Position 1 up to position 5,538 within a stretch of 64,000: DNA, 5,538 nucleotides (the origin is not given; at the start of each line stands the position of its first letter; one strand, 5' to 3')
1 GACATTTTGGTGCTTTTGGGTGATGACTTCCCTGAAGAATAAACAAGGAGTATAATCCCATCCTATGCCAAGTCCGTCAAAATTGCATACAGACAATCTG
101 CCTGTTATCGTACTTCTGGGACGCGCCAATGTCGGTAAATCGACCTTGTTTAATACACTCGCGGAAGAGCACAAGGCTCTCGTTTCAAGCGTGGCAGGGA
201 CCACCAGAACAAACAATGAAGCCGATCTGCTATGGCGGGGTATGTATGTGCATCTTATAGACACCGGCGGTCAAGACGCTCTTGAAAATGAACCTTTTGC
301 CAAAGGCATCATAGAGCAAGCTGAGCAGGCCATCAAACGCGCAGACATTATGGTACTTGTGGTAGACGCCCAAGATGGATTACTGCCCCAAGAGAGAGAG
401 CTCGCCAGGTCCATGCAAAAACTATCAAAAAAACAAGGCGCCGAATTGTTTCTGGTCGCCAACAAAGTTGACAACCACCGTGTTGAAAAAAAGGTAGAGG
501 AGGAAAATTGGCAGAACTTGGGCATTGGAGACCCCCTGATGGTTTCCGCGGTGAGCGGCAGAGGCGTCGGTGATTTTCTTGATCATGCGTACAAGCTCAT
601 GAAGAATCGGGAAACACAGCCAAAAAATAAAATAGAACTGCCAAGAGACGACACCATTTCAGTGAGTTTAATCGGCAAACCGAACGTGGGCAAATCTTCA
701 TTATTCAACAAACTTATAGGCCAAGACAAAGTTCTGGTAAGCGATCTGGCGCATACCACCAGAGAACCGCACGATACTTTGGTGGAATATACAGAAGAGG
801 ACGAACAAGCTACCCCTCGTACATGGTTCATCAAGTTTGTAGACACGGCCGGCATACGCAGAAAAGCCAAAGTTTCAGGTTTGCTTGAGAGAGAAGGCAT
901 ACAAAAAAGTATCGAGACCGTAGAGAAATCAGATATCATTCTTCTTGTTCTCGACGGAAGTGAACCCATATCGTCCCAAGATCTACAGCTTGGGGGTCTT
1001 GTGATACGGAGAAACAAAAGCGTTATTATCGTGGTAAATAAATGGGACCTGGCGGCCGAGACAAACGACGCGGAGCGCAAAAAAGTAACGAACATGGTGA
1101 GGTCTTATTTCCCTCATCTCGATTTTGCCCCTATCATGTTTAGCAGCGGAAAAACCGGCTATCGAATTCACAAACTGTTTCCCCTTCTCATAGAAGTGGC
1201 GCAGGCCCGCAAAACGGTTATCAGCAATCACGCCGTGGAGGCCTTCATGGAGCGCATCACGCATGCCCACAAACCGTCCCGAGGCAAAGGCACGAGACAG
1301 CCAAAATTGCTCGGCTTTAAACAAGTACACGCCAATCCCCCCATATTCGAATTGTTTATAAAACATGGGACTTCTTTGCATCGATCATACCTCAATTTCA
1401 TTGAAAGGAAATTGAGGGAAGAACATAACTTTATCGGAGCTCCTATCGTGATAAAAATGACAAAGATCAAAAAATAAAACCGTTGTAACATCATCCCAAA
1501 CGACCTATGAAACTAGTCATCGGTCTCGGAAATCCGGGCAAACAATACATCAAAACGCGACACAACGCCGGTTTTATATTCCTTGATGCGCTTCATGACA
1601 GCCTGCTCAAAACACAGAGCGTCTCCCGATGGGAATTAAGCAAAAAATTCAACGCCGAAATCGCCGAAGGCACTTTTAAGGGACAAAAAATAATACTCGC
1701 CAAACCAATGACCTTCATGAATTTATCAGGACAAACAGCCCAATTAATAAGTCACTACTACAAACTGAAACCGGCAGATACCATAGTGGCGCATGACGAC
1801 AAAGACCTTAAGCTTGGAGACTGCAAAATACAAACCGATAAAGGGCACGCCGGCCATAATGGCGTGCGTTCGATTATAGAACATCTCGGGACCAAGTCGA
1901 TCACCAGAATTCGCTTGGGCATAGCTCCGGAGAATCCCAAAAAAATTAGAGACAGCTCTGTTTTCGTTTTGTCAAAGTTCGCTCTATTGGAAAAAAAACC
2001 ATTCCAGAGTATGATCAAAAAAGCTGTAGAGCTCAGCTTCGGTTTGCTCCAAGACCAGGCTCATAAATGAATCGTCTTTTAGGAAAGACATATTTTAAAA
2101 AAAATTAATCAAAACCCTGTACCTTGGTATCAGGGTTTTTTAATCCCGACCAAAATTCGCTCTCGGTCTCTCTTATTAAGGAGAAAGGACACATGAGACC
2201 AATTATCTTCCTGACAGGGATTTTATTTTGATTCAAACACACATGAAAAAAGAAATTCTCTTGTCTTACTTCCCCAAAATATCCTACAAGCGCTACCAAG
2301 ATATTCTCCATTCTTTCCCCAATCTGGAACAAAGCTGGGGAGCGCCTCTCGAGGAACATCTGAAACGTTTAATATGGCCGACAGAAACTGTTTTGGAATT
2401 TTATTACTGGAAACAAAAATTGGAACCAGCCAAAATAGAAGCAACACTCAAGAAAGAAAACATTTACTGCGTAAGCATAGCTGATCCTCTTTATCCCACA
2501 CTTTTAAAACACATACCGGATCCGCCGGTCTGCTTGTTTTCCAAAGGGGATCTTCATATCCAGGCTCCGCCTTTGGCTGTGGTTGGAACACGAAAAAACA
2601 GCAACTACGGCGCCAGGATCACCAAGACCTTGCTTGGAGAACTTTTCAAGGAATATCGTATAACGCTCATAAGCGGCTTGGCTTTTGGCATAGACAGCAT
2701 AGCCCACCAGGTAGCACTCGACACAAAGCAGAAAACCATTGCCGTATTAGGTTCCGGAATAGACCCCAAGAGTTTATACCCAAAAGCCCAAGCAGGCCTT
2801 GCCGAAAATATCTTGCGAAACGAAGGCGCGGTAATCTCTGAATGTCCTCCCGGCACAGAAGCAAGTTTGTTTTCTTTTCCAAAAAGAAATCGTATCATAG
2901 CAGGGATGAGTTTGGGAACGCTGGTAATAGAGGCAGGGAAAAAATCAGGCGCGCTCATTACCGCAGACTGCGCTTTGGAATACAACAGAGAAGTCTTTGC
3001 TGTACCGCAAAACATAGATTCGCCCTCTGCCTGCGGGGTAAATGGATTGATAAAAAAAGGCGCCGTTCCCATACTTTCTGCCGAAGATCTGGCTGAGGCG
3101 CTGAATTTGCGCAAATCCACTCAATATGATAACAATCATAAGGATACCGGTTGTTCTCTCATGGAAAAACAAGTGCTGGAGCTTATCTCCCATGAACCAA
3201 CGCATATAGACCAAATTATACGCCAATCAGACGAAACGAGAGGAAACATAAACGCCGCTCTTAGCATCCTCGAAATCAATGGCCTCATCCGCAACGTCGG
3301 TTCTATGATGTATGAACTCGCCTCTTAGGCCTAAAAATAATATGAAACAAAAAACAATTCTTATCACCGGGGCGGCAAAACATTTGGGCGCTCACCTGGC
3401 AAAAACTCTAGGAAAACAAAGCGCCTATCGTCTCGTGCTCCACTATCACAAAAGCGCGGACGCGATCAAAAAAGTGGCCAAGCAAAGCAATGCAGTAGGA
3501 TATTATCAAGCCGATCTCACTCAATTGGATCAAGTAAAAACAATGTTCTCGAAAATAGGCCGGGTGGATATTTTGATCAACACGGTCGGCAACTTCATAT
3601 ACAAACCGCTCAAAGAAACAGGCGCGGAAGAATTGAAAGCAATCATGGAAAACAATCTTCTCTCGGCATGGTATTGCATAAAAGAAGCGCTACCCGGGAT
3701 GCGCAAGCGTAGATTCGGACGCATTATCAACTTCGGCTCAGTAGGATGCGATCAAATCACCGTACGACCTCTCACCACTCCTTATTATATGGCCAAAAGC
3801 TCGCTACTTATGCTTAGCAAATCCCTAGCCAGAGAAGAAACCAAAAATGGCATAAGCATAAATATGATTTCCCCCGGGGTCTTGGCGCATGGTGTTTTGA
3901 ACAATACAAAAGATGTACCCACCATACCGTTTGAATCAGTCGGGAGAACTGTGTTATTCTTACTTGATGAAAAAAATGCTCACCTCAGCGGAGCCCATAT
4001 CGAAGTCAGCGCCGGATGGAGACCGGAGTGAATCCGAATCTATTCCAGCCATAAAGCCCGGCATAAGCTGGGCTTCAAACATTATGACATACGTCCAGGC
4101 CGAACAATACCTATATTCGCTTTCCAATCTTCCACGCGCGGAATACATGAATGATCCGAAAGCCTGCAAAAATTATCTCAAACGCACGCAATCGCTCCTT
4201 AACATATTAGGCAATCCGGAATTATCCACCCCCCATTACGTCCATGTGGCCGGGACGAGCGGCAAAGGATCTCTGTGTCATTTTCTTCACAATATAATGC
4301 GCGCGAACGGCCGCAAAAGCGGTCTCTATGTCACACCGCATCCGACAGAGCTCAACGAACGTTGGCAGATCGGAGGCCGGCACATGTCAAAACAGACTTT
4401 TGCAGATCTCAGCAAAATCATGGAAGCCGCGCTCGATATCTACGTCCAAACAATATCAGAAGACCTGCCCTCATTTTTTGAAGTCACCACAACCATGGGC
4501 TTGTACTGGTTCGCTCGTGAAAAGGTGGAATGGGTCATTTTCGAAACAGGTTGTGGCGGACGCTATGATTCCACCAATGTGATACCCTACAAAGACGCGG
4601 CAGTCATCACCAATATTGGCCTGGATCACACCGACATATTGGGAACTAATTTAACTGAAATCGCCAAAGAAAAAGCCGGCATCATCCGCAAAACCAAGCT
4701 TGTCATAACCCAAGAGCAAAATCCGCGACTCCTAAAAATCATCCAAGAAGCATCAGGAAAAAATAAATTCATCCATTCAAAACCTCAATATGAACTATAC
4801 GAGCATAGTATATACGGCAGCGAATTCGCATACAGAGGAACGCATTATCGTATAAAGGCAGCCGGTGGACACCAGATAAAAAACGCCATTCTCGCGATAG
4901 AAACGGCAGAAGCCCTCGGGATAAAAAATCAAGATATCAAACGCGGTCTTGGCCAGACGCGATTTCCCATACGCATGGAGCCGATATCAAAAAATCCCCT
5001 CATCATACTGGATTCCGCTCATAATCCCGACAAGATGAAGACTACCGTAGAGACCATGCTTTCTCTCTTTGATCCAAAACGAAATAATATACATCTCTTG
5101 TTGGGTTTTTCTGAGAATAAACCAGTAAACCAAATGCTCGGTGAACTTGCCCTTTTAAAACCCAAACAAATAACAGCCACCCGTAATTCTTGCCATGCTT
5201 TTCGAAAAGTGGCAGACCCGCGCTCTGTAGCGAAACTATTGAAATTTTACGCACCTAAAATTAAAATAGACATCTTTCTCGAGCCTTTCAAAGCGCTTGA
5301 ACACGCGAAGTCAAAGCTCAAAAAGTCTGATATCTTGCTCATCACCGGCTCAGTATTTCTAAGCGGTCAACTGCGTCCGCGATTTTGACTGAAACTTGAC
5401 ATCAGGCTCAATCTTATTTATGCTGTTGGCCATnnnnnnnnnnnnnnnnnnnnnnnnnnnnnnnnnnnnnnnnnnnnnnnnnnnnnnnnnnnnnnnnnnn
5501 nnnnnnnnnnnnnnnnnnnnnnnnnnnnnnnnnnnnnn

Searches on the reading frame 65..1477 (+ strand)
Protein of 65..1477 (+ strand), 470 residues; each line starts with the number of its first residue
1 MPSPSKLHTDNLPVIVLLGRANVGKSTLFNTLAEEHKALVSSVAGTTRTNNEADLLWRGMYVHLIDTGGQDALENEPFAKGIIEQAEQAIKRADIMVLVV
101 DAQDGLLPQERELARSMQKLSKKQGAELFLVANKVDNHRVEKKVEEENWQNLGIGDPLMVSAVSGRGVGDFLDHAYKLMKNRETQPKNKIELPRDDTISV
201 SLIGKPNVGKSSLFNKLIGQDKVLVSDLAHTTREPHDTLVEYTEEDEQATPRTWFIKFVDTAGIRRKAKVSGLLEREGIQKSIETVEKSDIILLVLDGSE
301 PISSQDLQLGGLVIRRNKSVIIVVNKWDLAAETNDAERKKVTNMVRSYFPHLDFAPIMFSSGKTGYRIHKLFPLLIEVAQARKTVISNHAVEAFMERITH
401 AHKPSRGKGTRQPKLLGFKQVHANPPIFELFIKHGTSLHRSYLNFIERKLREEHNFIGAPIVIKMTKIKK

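Call 24: search_protein_families(library=pfam, proteins=[window:65-1477:+], max_evalue=0.01)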
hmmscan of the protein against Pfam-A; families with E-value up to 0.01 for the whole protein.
window:65-1477:+ (470 aa): 28 families (the best 25 are shown)
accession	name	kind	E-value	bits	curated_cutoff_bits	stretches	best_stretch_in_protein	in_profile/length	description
PF01926.29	MMR_HSR1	-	4.6e-50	168.9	21.9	2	200-326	2-113/113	50S ribosome-binding GTPase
PF00009.33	GTP_EFTU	-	9.8e-22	77.9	26.5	2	45-179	54-186/188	Elongation factor Tu GTP binding domain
PF02421.24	FeoB_N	-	1.5e-20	73.7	27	2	15-168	3-149/156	Ferrous iron transport protein B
PF00350.29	Dynamin_N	-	4.3e-16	59.8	27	0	201-236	2-36/168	Dynamin family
PF14714.11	KH_dom-like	-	3.3e-14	53.3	27.3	1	386-465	2-80/81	KH-domain-like of EngA bacterial GTPase enzymes, C-terminal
PF03193.22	RsgA_GTPase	-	2e-12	47.7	30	1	14-47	108-141/174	RsgA GTPase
PF04548.22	AIG1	-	3.4e-12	46.6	27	2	15-120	3-110/212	AIG1 family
PF08477.19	Roc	-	5.8e-09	36.7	27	1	15-136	2-119/119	Ras of Complex, Roc, domain of DAPkinase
PF00071.28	Ras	-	9.8e-09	35.4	21.6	1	15-151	2-129/162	Ras family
PF13401.12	AAA_22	-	6.3e-08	33.4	27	1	14-131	7-121/130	AAA domain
PF00025.27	Arf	-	2.3e-07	30.9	22.3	1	15-145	17-135/174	ADP-ribosylation factor family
PF04670.18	Gtr1_RagA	-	7.4e-07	29.3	22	1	15-144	2-130/232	Gtr1/RagA G protein conserved region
PF10662.15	PduV-EutP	-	4.7e-06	26.9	21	0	15-173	4-139/143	Ethanolamine utilisation - propanediol utilisation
PF09439.16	SRPRB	-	1.6e-05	24.8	25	1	12-101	3-81/178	Signal recognition particle receptor beta subunit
PF15891.11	Nuc_deoxyri_tr2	-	2.8e-05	24.8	30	0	276-325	55-103/105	Nucleoside 2-deoxyribosyltransferase like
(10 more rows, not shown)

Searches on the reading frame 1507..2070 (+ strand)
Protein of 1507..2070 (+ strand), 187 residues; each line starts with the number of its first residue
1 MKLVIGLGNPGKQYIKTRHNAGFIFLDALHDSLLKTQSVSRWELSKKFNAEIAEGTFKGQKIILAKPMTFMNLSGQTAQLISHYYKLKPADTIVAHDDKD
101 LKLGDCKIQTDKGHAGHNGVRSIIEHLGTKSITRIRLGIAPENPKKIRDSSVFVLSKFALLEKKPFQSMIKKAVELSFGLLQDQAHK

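Call 92: search_protein_families(library=pfam, proteins=[window:1507-2070:+], max_evalue=0.001)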
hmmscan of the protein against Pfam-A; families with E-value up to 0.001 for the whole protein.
window:1507-2070:+ (187 aa): 1 family
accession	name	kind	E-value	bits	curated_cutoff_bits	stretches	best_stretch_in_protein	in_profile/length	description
PF01195.25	Pept_tRNA_hydro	-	2.8e-52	177.7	27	1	3-182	1-172/183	Peptidyl-tRNA hydrolase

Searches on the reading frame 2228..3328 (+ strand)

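Call 24: search_protein_families(library=pfam, proteins=[window:2228-3328:+], max_evalue=0.01)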
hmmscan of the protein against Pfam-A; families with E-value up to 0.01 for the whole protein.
window:2228-3328:+ (366 aa): 2 families
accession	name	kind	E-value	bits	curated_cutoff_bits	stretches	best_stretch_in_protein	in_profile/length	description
PF02481.21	DNA_processg_A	-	1.1e-70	237.6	29.6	1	74-282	2-210/212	DNA recombination-mediator protein A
PF17782.7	DprA_WH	-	1.4e-10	41.5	22.9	1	313-356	14-57/61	DprA winged helix domain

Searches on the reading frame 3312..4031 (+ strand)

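Call 92: search_protein_families(library=pfam, proteins=[window:3312-4031:+], max_evalue=0.001)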
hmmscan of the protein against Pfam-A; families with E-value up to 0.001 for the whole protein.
window:3312-4031:+ (239 aa): 5 families
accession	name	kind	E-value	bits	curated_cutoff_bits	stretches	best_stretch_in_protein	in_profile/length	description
PF00106.31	adh_short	-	6.5e-32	111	26.6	1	14-194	1-185/195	short chain dehydrogenase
PF13561.12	adh_short_C2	-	3.5e-29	102.5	27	1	20-236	1-235/236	Enoyl-(Acyl carrier protein) reductase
PF08659.16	KR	-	5.7e-07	30.1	22.6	1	15-127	2-123/180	KR domain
PF01370.27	Epimerase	-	5.3e-06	26.5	20.9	1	16-188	1-175/240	NAD dependent epimerase/dehydratase family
PF23441.1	SDR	-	0.0002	21.3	27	1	10-193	4-196/258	SDR-like rossmann domain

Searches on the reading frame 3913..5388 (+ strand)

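Call 24: search_protein_families(library=pfam, proteins=[window:3913-5388:+], max_evalue=0.01)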
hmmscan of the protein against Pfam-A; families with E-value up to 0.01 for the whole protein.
window:3913-5388:+ (491 aa): 2 families
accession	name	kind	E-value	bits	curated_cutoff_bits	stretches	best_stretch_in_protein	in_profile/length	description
PF08245.18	Mur_ligase_M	-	1.3e-12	48.5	24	1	112-331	1-199/200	Mur ligase middle domain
PF02875.26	Mur_ligase_C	-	2.6e-10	41.6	28.4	1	354-480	2-126/127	Mur ligase, glutamate ligase domain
